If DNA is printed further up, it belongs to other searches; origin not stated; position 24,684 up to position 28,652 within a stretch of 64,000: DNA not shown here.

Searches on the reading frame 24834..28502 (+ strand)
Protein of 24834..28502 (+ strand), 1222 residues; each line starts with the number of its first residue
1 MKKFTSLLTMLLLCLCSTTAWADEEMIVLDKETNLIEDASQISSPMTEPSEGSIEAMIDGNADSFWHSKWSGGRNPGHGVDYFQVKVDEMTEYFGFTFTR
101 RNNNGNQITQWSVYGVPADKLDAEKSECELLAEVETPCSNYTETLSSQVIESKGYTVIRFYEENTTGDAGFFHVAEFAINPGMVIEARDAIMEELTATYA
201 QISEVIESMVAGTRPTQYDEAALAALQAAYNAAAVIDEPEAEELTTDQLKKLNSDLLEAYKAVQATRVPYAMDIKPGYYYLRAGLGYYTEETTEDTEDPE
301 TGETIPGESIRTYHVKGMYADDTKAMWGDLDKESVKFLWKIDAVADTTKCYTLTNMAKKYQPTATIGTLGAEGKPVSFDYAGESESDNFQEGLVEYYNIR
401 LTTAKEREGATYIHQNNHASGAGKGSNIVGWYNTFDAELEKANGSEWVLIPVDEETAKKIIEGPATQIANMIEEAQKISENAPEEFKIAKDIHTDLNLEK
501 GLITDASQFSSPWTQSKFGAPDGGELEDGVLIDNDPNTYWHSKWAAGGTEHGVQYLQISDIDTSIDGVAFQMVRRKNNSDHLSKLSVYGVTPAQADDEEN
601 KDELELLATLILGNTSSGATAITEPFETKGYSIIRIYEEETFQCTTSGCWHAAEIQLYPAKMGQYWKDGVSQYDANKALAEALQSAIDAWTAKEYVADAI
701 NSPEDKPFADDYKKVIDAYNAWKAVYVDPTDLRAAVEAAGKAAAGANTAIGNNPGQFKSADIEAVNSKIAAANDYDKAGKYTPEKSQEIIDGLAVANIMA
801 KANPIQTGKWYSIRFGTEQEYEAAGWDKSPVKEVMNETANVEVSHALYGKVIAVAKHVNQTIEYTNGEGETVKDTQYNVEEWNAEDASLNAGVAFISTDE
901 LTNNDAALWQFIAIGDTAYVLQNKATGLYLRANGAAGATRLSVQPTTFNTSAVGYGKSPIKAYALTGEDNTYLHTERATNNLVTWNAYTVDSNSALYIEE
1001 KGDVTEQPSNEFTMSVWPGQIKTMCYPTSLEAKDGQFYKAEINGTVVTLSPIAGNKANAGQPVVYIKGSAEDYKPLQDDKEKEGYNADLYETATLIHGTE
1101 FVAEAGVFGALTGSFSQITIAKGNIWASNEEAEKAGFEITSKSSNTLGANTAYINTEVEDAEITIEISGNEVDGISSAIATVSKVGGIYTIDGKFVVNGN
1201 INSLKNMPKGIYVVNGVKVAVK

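Call 85: search_protein_families(library=pfam, proteins=[window:24834-28502:+], max_evalue=0.00001)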
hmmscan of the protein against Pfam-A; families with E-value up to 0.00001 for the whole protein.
window:24834-28502:+ (1222 aa): 1 family
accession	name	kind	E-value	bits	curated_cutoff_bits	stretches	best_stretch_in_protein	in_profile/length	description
PF00754.31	F5_F8_type_C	-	6e-06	26.8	28.2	0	44-114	7-69/127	F5/8 type C domain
